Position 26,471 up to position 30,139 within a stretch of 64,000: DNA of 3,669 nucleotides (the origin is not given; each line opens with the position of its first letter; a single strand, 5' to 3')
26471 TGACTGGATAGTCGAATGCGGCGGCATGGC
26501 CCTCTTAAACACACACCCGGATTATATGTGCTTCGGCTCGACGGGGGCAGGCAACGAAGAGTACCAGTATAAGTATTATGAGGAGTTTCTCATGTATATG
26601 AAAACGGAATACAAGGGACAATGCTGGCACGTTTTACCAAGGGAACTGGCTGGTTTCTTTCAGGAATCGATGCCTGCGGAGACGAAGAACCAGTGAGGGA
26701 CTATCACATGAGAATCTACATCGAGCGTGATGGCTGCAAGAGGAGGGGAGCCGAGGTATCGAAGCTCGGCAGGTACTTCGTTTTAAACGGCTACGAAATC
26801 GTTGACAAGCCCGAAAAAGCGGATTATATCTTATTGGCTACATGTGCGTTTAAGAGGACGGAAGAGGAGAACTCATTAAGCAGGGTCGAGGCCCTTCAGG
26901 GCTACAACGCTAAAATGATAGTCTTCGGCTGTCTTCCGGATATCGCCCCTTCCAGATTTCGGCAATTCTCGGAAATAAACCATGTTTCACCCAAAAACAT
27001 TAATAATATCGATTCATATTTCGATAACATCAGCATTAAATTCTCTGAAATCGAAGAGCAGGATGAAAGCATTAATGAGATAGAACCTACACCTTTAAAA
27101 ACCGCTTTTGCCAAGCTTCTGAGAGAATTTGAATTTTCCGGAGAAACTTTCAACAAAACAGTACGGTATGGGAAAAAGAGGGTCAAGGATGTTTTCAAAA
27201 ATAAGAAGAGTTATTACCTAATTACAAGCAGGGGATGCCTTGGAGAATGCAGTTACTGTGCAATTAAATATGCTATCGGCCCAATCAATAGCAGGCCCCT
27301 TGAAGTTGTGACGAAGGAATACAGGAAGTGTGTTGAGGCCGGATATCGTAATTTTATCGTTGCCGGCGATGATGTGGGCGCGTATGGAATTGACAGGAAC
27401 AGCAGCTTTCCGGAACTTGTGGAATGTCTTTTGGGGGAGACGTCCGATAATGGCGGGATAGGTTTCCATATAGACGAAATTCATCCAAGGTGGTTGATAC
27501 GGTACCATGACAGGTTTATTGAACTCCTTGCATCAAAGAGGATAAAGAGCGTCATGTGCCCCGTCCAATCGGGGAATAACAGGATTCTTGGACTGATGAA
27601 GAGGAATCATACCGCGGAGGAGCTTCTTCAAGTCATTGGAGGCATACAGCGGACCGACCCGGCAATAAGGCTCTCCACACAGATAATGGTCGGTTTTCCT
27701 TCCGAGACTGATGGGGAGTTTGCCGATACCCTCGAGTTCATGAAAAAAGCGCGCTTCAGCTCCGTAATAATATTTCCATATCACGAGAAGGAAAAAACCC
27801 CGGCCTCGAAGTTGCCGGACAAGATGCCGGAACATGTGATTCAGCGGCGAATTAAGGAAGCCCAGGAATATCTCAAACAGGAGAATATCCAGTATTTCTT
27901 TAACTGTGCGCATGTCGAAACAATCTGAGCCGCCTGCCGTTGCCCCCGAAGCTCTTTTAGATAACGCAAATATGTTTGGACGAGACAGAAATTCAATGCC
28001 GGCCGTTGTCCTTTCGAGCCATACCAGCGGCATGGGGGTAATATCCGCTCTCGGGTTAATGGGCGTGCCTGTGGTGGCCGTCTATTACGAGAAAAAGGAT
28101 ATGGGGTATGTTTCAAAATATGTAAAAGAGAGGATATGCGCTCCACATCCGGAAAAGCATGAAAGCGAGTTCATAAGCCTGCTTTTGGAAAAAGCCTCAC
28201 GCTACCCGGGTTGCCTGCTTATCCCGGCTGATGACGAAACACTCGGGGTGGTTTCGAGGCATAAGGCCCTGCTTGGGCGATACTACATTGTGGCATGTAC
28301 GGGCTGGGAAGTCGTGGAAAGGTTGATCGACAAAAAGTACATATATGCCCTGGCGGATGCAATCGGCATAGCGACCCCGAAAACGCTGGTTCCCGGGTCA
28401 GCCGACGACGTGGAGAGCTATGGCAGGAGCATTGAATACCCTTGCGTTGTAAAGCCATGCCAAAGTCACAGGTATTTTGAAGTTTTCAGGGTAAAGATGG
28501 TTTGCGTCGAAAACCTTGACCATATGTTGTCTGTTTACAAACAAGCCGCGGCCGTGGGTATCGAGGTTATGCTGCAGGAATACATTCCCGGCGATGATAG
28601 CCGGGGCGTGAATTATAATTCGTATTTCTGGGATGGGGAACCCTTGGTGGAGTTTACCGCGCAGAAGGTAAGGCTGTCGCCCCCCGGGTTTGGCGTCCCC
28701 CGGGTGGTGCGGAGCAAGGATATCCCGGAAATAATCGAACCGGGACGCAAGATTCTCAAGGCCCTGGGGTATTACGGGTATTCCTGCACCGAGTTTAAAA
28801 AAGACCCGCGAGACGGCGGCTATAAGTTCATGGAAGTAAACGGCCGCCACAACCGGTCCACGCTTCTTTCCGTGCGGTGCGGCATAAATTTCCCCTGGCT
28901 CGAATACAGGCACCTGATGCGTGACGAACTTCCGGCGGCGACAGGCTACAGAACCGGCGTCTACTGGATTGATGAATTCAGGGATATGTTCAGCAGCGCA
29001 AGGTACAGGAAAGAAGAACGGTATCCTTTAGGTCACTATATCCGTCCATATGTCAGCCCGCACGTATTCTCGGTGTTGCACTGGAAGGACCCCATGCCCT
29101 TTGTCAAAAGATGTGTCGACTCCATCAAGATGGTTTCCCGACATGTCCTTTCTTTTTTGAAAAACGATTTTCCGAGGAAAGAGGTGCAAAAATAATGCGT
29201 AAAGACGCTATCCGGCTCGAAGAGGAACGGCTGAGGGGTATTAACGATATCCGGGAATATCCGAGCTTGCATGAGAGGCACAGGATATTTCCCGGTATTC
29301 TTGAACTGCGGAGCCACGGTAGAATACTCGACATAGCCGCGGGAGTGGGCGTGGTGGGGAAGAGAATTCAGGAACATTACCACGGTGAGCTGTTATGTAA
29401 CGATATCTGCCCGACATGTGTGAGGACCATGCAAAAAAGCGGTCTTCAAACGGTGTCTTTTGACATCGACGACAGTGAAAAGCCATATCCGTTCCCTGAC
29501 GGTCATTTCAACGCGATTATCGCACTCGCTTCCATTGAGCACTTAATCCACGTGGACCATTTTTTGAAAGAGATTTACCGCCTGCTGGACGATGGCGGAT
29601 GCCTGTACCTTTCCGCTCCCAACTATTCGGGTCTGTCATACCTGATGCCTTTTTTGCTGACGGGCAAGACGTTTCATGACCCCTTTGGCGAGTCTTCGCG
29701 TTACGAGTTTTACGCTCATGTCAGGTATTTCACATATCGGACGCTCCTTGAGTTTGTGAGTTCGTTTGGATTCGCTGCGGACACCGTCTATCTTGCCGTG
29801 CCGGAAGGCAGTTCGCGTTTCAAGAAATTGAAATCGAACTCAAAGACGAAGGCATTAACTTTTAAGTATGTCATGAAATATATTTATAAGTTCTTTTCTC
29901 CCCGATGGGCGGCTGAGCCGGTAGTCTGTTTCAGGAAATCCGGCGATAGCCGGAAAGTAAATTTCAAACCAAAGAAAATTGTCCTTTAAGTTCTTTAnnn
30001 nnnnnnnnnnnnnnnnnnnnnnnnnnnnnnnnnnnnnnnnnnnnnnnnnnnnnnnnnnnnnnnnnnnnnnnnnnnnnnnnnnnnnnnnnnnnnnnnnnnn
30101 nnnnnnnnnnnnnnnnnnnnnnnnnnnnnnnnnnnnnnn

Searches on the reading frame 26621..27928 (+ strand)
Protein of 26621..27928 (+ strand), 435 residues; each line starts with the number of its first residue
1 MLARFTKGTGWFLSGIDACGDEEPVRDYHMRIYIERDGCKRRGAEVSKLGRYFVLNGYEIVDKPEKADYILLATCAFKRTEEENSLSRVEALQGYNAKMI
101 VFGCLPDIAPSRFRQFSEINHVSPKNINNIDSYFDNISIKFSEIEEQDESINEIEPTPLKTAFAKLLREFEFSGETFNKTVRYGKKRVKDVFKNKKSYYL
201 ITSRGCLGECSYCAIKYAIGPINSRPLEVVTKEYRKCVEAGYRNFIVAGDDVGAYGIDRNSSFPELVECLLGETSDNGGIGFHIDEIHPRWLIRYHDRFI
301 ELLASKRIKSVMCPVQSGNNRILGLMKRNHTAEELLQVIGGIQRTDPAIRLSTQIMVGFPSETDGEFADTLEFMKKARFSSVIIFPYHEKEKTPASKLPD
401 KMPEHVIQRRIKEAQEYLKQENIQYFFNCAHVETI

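Call 77: search_protein_families(library=pfam, proteins=[window:26621-27928:+], max_evalue=0.000001)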
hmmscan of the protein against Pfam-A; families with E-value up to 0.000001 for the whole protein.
window:26621-27928:+ (435 aa): 2 families
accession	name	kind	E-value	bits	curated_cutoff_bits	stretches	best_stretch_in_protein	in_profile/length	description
PF04055.27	Radical_SAM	-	1.6e-18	67.8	29.5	1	201-374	2-166/166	Radical SAM superfamily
PF00919.26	UPF0004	-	5.4e-13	49.2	27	1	31-116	1-89/98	Uncharacterized protein family UPF0004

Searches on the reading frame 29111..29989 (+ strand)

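Call 77: search_protein_families(library=pfam, proteins=[window:29111-29989:+], max_evalue=0.000001)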
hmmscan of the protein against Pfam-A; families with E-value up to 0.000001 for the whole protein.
window:29111-29989:+ (292 aa): 4 families
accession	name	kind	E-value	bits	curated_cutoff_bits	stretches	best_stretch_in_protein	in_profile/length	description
PF13489.12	Methyltransf_23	-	1.5e-13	51.3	27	1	54-223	11-161/164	Methyltransferase domain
PF13649.12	Methyltransf_25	-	2.5e-11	44.5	27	1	72-163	1-97/97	Methyltransferase domain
PF08241.18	Methyltransf_11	-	4e-11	43.8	21.2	1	73-166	1-94/95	Methyltransferase domain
PF08242.18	Methyltransf_12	-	3.5e-08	34.5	30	1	73-165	1-98/98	Methyltransferase domain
